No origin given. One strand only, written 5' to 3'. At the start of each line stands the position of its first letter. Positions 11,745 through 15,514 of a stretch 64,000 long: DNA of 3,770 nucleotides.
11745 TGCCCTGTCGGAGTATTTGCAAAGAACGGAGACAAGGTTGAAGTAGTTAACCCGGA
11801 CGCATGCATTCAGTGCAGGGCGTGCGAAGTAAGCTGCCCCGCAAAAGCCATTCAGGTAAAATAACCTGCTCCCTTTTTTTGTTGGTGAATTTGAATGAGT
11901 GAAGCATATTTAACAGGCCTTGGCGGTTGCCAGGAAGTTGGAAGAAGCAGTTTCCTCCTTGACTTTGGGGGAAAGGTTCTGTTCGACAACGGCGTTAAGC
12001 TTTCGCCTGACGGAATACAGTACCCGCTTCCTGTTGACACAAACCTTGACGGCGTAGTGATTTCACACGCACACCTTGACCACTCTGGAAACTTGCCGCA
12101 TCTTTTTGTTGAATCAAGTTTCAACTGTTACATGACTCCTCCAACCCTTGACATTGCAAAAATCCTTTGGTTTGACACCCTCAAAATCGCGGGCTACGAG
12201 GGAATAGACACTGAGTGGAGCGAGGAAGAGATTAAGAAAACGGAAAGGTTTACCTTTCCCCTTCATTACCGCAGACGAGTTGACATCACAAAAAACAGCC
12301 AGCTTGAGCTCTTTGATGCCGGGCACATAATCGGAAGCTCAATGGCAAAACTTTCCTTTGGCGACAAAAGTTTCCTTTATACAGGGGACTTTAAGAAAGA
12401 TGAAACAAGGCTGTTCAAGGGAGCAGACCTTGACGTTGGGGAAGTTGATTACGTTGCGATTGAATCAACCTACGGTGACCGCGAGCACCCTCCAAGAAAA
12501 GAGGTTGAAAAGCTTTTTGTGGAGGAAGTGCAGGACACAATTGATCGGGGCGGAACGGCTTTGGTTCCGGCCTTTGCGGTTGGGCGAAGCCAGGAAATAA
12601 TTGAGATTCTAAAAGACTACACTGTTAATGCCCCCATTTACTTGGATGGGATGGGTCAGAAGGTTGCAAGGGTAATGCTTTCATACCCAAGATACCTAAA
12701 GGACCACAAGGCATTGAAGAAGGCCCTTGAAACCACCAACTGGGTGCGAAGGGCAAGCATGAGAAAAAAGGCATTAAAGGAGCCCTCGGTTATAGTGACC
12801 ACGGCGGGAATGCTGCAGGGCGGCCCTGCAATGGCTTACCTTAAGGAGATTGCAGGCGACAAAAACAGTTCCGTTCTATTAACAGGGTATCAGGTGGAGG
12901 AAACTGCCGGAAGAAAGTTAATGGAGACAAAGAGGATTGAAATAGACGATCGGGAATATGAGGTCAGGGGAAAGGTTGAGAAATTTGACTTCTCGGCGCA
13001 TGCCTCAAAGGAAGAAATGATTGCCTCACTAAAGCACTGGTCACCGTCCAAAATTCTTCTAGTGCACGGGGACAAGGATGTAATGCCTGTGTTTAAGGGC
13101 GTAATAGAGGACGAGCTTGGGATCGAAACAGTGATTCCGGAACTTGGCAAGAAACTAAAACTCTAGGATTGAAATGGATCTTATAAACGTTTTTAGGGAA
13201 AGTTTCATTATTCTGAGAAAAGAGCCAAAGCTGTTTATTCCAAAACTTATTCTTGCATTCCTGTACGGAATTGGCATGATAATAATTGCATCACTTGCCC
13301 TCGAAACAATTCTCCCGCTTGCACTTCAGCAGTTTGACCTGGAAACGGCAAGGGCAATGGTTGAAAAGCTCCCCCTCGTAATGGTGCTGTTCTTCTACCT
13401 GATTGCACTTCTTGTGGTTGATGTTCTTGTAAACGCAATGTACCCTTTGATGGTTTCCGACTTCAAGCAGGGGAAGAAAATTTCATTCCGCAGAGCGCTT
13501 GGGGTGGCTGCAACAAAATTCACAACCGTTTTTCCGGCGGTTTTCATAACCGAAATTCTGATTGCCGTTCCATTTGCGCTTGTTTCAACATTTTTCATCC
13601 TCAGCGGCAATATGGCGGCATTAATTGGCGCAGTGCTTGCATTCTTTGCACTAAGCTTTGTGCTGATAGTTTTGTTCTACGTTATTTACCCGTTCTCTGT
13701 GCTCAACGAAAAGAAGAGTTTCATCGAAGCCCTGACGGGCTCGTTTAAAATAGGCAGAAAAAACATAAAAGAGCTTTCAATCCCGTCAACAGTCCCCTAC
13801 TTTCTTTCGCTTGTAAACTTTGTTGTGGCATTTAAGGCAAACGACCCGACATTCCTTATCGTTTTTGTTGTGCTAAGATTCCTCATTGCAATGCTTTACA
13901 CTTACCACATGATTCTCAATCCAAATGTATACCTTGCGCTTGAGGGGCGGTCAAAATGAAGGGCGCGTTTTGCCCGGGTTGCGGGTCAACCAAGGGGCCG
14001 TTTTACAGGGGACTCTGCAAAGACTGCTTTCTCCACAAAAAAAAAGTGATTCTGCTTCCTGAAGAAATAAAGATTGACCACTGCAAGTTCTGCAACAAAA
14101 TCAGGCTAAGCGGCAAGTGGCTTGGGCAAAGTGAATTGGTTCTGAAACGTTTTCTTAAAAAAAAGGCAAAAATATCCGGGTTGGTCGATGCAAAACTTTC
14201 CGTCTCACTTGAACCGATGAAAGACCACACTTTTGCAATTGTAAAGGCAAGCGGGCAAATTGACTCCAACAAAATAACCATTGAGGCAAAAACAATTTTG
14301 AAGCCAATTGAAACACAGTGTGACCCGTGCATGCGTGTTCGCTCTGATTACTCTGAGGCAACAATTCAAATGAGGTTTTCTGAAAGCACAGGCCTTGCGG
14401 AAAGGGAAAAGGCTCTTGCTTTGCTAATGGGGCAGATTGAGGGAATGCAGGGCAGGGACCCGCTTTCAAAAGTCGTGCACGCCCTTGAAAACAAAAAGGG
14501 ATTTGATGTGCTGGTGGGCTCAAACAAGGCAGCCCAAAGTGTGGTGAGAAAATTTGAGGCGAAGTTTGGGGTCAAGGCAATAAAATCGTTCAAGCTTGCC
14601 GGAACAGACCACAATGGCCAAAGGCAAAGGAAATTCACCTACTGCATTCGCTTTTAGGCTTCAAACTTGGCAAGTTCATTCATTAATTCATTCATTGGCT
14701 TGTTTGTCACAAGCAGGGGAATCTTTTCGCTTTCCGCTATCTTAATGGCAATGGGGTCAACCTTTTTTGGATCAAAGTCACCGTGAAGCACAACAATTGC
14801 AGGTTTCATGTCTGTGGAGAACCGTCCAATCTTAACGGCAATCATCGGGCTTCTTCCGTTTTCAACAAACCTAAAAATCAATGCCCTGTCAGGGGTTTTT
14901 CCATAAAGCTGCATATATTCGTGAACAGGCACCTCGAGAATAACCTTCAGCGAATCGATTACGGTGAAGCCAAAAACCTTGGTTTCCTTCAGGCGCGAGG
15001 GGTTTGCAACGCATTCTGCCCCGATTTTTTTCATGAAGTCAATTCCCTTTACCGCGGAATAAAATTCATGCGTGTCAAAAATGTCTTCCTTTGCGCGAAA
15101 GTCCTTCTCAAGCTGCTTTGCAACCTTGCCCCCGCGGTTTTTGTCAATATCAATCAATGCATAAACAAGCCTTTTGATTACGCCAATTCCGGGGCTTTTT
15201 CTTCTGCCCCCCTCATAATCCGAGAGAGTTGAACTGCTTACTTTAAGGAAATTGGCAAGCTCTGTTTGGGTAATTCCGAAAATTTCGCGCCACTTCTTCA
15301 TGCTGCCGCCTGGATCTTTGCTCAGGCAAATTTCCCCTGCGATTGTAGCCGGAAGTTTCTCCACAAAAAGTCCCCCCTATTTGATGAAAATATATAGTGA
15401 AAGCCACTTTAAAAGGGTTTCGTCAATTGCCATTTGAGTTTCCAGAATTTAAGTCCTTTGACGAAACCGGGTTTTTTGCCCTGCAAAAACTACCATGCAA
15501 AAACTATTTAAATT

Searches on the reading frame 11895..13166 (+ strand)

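Call 27: search_protein_families(library=pfam, proteins=[window:11895-13166:+], max_evalue=0.001)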
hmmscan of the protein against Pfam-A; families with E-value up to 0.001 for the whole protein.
window:11895-13166:+ (423 aa): 5 families
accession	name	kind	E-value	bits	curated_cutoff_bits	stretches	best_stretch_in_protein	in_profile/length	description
PF10996.14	Beta-Casp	-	5.6e-20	72.5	27.7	1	233-342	2-120/120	Beta-Casp domain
PF07521.17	RMMBL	-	6.6e-14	52.1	21.6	1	355-415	2-63/63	Zn-dependent metallo-hydrolase RNA specificity domain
PF16661.11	Lactamase_B_6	-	2.3e-07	30.8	27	1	41-179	26-175/193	Metallo-beta-lactamase superfamily domain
PF12706.13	Lactamase_B_2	-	6.3e-07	29.6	27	1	44-181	21-161/200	Beta-lactamase superfamily domain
PF00753.33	Lactamase_B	-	3.3e-05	24.3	22.7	1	50-173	43-157/196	Metallo-beta-lactamase superfamily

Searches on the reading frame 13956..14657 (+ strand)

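Call 27: search_protein_families(library=pfam, proteins=[window:13956-14657:+], max_evalue=0.001)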
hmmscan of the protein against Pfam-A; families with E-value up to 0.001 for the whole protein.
window:13956-14657:+ (233 aa): 1 family
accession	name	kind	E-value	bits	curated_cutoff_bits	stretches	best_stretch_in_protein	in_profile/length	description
PF04981.18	NMD3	-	5.1e-36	124.9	24.9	1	6-232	1-242/243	NMD3 family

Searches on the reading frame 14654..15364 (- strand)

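Call 27: search_protein_families(library=pfam, proteins=[window:14654-15364:-], max_evalue=0.001)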
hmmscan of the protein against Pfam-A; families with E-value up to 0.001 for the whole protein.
window:14654-15364:- (236 aa): 3 families
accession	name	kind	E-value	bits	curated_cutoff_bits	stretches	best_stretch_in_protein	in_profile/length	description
PF01381.28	HTH_3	-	1.5e-06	28.5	23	1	22-66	1-44/55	Helix-turn-helix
PF13560.12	HTH_31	-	2.7e-06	28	27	1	25-67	9-51/64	Helix-turn-helix domain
PF12844.13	HTH_19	-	3.2e-05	24.2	30.2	1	23-66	5-47/64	Helix-turn-helix domain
